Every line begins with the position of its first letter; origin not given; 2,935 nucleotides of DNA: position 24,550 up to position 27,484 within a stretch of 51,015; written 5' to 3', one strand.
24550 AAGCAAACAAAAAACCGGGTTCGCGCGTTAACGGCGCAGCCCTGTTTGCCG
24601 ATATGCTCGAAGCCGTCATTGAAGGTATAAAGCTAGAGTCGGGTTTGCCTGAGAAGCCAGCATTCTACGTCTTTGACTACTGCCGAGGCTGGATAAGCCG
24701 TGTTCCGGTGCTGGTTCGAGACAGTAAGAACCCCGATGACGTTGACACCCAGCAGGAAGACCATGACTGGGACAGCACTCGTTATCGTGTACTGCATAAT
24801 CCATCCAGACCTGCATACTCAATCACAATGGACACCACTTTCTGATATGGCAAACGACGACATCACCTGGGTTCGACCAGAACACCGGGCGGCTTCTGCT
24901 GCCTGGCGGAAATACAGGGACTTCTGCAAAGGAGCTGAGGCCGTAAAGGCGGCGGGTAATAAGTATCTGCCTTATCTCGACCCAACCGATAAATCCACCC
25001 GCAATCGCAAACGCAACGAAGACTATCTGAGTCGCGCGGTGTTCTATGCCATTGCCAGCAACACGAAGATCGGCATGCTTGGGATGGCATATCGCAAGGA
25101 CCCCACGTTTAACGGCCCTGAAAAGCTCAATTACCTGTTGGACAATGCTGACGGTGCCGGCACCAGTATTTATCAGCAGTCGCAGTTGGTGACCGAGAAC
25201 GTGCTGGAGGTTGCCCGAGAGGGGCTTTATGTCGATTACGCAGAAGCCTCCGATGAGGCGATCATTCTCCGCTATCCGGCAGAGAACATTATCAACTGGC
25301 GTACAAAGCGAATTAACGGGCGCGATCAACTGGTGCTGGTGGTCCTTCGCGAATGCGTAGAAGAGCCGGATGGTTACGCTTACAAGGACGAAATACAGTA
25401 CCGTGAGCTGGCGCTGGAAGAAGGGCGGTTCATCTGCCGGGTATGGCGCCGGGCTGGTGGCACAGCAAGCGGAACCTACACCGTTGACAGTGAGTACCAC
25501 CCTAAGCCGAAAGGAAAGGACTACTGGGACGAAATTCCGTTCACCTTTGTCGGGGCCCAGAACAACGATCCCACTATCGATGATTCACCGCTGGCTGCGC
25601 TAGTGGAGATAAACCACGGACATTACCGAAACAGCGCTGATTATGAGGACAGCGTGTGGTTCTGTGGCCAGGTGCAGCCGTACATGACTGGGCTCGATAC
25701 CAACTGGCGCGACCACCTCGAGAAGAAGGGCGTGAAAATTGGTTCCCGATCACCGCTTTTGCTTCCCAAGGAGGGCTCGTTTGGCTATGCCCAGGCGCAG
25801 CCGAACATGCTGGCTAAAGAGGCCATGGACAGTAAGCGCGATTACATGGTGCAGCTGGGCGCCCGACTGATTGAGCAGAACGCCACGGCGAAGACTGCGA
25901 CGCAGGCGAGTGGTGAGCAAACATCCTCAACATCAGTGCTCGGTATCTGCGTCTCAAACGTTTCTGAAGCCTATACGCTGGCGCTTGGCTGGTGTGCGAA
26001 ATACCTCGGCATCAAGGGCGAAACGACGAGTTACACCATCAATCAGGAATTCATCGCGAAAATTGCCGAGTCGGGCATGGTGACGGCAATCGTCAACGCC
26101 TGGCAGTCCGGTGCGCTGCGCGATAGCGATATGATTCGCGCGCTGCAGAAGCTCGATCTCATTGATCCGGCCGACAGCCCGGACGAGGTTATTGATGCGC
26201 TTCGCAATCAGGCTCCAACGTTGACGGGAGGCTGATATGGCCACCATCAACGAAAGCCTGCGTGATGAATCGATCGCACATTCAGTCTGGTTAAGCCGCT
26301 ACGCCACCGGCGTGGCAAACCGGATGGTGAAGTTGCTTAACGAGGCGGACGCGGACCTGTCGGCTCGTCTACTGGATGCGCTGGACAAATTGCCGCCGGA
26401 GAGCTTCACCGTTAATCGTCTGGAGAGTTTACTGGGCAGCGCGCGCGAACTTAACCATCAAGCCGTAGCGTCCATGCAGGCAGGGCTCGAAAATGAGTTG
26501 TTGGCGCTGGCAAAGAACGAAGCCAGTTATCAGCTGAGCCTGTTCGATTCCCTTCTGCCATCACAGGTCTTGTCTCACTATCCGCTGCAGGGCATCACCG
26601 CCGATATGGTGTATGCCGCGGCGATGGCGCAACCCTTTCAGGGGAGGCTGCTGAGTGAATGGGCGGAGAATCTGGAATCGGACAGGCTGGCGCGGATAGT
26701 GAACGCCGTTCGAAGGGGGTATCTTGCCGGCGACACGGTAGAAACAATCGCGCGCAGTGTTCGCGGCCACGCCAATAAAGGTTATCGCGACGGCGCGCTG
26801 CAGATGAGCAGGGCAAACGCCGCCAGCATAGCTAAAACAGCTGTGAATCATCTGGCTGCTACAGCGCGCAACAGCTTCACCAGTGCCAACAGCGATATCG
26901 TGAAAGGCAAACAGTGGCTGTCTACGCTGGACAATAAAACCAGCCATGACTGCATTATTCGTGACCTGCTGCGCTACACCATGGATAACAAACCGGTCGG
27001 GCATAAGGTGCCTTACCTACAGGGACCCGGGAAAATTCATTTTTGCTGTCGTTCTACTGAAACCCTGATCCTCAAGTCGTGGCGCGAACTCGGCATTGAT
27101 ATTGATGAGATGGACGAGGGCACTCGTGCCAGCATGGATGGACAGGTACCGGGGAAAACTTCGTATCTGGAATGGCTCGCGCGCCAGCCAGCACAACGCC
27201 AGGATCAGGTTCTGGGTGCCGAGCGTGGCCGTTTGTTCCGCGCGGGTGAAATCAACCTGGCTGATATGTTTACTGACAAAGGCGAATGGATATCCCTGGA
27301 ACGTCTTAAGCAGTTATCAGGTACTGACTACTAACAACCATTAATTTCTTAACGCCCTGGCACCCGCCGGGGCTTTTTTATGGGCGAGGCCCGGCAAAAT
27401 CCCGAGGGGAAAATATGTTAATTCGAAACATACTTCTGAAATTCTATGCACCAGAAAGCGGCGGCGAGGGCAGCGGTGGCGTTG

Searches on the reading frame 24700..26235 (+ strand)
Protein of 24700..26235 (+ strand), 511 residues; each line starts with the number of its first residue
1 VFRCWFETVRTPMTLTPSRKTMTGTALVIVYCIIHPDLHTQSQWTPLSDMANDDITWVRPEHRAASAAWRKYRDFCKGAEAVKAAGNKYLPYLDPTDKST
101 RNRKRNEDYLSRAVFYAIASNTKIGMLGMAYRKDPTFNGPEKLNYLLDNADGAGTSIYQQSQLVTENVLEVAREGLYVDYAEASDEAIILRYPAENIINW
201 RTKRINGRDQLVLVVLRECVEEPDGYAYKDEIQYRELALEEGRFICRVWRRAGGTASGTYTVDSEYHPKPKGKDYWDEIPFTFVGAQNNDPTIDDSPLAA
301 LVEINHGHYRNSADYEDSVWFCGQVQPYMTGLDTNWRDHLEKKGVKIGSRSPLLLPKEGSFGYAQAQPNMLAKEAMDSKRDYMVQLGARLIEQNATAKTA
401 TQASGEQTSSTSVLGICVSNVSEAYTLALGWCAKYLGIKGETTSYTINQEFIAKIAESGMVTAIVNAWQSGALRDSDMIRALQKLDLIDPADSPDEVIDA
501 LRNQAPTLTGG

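Call 31: search_protein_families(library=phrogs, proteins=[window:24700-26235:+])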
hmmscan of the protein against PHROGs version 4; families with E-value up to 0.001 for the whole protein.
window:24700-26235:+ (511 aa): 3 families
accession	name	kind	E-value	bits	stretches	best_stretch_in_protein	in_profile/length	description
phrog_145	-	head and packaging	2.7e-141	472.7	1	49-509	4-474/493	portal protein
phrog_2417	-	unknown function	2.9e-103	345.6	1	50-291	1-242/242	-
phrog_2469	-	unknown function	2.3e-66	223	1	370-511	1-142/142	-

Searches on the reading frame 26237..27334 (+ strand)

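Call 31: search_protein_families(library=phrogs, proteins=[window:26237-27334:+])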
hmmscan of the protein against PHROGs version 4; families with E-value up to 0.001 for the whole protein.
window:26237-27334:+ (365 aa): 11 families
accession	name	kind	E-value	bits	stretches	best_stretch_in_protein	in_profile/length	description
phrog_241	-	head and packaging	2e-158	530.4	1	1-361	10-356/679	head morphogenesis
phrog_6577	-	unknown function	1.8e-48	166.6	1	120-361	84-315/1066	-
phrog_21789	-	head and packaging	4.7e-45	154.7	2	2-255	3-246/1195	virion structural protein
phrog_7625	-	head and packaging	1.4e-39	137.3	1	46-350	40-321/504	head morphogenesis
phrog_14819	-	unknown function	2.6e-22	79.8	1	280-361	2-82/91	-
phrog_595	-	head and packaging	4e-14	53.8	1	49-323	86-336/513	head maturation protease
phrog_4728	-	head and packaging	1.5e-11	44.8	1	123-344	157-368/591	head morphogenesis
phrog_115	-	head and packaging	5.4e-11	43.4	1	55-325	116-359/665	minor head protein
phrog_2841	-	head and packaging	1.3e-09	38.7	1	32-316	80-342/525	minor head protein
phrog_2468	-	head and packaging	6e-07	30.2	1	151-248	149-230/303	head morphogenesis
phrog_10060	-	unknown function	0.00031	21.6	1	343-362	9-28/36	-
